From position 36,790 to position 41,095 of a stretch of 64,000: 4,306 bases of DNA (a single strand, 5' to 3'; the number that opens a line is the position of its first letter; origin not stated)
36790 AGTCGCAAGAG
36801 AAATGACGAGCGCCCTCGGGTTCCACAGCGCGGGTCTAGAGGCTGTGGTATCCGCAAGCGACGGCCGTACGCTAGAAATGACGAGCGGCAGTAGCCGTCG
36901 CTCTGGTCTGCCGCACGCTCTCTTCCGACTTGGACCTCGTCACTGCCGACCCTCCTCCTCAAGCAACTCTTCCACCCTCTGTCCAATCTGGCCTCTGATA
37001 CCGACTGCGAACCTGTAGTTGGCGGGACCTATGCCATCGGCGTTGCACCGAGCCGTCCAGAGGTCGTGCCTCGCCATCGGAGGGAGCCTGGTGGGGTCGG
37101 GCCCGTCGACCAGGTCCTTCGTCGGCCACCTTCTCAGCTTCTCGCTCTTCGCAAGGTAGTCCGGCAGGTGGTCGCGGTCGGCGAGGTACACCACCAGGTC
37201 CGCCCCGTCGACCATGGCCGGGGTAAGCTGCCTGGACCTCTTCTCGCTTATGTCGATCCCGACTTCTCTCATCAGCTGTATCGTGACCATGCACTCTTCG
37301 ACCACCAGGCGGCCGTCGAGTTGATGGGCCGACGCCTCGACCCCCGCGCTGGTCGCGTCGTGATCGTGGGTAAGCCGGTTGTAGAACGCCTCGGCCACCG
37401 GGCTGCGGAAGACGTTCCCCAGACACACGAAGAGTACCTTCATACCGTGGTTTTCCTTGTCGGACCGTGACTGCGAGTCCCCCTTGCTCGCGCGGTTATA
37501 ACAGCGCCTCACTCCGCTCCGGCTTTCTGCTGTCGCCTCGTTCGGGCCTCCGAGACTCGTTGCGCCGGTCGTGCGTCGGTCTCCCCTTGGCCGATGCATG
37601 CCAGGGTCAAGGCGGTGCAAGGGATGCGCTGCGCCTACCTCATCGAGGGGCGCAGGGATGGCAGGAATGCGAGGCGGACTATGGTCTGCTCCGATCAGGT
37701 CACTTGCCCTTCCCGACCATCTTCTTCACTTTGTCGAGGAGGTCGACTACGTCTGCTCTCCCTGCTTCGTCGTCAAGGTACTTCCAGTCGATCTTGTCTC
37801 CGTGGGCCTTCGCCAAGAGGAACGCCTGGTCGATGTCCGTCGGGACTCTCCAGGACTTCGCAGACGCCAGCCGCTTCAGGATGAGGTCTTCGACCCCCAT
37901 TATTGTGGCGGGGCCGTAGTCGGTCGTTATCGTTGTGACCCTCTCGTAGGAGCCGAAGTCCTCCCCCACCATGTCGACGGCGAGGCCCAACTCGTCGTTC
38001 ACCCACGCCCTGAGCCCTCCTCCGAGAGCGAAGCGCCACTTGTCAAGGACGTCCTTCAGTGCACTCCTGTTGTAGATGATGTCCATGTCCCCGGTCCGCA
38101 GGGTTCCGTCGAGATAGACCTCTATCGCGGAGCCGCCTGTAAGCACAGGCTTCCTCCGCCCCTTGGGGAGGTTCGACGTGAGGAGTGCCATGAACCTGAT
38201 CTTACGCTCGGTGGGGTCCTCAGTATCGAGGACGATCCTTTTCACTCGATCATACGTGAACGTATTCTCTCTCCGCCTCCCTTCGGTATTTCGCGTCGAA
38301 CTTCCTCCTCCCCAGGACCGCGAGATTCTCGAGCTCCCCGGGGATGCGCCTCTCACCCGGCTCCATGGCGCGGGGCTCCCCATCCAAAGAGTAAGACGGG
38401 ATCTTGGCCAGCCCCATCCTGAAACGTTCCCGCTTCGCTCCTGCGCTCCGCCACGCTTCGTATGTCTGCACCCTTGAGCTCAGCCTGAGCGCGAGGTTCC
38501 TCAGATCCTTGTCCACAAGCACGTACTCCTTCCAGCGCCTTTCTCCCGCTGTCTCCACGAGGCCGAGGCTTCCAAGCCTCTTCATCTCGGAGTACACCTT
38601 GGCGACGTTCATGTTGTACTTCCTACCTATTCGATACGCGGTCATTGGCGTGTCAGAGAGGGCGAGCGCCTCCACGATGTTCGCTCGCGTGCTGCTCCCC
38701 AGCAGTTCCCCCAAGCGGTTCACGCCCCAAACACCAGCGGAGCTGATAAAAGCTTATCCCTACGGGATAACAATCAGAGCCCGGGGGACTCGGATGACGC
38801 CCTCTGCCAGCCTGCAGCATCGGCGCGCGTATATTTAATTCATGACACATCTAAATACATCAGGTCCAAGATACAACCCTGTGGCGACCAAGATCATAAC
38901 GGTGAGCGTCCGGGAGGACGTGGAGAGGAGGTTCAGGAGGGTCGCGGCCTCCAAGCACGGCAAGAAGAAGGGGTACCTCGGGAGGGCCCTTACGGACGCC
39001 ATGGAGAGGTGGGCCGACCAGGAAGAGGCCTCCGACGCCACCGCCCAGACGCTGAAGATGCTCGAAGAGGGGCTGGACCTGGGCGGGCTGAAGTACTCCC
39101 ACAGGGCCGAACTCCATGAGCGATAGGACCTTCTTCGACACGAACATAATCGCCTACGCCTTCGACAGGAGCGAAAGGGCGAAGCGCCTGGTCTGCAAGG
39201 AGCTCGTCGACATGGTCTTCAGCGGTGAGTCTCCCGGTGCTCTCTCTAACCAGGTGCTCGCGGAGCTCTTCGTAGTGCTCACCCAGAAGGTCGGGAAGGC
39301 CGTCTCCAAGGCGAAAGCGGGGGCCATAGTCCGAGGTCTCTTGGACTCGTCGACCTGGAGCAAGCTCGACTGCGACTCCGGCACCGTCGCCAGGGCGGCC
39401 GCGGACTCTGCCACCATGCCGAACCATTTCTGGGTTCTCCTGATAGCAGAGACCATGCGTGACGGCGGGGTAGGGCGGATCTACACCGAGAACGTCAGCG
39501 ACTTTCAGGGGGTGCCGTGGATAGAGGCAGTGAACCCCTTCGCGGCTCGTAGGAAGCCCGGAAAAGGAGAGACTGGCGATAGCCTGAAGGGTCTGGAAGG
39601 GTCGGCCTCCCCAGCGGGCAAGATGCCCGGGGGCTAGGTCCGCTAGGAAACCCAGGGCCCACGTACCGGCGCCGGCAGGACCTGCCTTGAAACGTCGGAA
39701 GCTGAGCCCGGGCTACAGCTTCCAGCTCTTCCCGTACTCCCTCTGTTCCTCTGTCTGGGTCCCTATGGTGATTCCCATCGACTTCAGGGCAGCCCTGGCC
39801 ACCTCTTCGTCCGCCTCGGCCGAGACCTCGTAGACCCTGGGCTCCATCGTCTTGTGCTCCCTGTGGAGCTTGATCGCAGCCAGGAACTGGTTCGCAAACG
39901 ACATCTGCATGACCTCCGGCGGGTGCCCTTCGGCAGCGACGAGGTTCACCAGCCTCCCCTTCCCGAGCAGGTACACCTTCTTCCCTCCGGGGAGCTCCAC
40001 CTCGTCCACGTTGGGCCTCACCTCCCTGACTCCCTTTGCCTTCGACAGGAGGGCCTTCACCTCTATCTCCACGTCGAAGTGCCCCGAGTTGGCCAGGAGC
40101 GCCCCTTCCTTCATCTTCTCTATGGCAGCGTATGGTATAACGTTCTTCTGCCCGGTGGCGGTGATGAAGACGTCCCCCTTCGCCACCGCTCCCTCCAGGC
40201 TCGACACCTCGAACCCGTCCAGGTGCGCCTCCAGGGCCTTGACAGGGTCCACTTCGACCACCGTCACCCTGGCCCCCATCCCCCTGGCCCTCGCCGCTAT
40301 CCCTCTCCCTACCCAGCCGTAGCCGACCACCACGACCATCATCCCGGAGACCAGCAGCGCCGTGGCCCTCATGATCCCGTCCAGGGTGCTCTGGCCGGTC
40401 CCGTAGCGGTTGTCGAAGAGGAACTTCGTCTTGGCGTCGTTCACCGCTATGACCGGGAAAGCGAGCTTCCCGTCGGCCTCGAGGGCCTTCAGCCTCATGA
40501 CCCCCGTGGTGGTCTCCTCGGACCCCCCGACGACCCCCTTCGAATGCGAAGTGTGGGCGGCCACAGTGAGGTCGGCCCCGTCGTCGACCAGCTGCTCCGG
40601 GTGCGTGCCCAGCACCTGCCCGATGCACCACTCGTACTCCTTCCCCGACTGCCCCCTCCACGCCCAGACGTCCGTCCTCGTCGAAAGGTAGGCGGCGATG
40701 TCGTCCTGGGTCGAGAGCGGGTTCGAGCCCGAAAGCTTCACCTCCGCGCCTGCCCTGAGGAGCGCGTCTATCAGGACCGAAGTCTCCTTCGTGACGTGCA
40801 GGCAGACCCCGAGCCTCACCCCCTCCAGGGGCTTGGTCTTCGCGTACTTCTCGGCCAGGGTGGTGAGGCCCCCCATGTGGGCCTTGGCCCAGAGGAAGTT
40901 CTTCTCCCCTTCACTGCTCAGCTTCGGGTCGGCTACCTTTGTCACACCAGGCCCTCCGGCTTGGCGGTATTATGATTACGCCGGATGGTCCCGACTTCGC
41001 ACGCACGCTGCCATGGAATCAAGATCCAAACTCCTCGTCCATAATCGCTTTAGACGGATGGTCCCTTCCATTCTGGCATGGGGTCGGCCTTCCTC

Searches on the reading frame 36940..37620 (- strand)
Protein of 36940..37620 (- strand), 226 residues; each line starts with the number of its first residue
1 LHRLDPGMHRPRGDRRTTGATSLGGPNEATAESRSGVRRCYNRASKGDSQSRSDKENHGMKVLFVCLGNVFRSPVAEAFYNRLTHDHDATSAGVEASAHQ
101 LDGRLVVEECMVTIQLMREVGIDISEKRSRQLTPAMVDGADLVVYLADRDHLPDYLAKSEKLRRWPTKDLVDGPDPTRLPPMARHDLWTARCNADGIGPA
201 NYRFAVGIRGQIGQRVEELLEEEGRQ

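Call 7: search_protein_families(library=pfam, proteins=[window:36940-37620:-], max_evalue=0.01)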
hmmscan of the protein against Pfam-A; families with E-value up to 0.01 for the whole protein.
window:36940-37620:- (226 aa): 1 family
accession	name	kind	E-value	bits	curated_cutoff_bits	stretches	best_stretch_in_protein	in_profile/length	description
PF01451.26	LMWPc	-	2.5e-13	50.9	23.2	1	62-176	1-121/144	Low molecular weight phosphotyrosine protein phosphatase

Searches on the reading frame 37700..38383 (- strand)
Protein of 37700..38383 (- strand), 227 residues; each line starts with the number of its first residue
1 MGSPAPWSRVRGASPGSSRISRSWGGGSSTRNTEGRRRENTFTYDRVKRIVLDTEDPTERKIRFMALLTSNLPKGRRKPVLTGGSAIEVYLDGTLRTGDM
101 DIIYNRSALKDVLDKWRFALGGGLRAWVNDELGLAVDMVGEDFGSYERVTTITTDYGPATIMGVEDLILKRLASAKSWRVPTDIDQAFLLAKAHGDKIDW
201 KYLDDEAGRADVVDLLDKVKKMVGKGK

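Call 7: search_protein_families(library=pfam, proteins=[window:37700-38383:-], max_evalue=0.01)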
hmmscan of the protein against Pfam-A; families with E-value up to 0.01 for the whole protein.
window:37700-38383:- (227 aa): 1 family
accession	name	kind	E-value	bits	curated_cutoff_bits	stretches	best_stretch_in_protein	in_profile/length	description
PF19502.5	DUF6036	-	0.00042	20.6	23.6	1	76-207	19-133/164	Nucleotidyltransferase of unknown function (DUF6036)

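Call 59: search_protein_families(library=pfam, proteins=[window:37700-38383:-], max_evalue=1)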
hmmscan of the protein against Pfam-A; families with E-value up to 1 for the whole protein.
window:37700-38383:- (227 aa): 1 family
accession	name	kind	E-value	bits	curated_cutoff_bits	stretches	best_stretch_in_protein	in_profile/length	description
PF19502.5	DUF6036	-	0.00042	20.6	23.6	1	76-207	19-133/164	Nucleotidyltransferase of unknown function (DUF6036)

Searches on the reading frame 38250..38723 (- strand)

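Call 8: search_protein_families(library=pfam, proteins=[window:38250-38723:-], max_evalue=0.01)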
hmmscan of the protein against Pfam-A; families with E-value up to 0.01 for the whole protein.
window:38250-38723:- (157 aa): 1 family
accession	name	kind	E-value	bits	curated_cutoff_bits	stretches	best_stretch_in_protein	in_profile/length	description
PF01978.25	TrmB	-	7.6e-05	22.9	25.6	1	22-71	18-66/68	Sugar-specific transcriptional regulator TrmB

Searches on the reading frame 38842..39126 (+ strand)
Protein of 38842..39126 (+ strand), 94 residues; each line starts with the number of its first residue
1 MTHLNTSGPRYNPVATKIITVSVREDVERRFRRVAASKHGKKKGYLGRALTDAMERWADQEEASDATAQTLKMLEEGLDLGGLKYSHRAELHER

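Call 8: search_protein_families(library=pfam, proteins=[window:38842-39126:+], max_evalue=0.01)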
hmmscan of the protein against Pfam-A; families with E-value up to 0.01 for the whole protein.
window:38842-39126:+ (94 aa): 0 families

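Call 59: search_protein_families(library=pfam, proteins=[window:38842-39126:+], max_evalue=1)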
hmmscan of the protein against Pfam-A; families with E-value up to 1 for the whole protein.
window:38842-39126:+ (94 aa): 1 family
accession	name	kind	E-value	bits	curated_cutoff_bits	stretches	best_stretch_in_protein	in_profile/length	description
PF16762.11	RHH_6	-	0.071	14.2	27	1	20-68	6-54/77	Ribbon-helix-helix domain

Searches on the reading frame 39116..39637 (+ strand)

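Call 8: search_protein_families(library=pfam, proteins=[window:39116-39637:+], max_evalue=0.01)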
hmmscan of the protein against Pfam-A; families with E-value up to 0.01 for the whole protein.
window:39116-39637:+ (173 aa): 1 family
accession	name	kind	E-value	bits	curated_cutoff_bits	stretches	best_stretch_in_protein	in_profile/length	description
PF01850.27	PIN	-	0.0022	19.1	23.6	1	6-95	2-81/120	PIN domain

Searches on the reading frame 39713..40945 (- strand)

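Call 8: search_protein_families(library=pfam, proteins=[window:39713-40945:-], max_evalue=0.01)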
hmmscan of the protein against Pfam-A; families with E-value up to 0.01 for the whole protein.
window:39713-40945:- (410 aa): 9 families
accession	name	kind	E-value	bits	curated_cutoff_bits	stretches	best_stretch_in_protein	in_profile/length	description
PF05221.23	AdoHcyase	-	2.5e-59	201.3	25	2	3-133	3-139/299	S-adenosyl-L-homocysteine hydrolase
PF00670.27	AdoHcyase_NAD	-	7.3e-53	179.4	27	1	179-339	1-161/162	S-adenosyl-L-homocysteine hydrolase, NAD binding domain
PF02826.25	2-Hacid_dh_C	-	2.2e-09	37.4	25.1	1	197-289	32-128/178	D-isomer specific 2-hydroxyacid dehydrogenase, NAD binding domain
PF07991.19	KARI_N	-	2.3e-06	27.7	20.6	1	200-295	3-102/165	Acetohydroxy acid isomeroreductase, NADPH-binding domain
PF13241.12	NAD_binding_7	-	7.7e-05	23.7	22.1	1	198-269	4-74/104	Putative NAD(P)-binding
PF01262.27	AlaDh_PNT_C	-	0.0018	18.2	23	1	198-282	25-123/214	Alanine dehydrogenase/PNT, C-terminal domain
PF01488.26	Shikimate_DH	-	0.0021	18.6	24.3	0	200-270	11-89/138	Shikimate / quinate 5-dehydrogenase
PF02254.24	TrkA_N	-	0.0031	18.3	23.8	1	204-247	1-44/116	TrkA-N domain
PF02737.24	3HCDH_N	-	0.0042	17.5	22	1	204-260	2-56/180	3-hydroxyacyl-CoA dehydrogenase, NAD binding domain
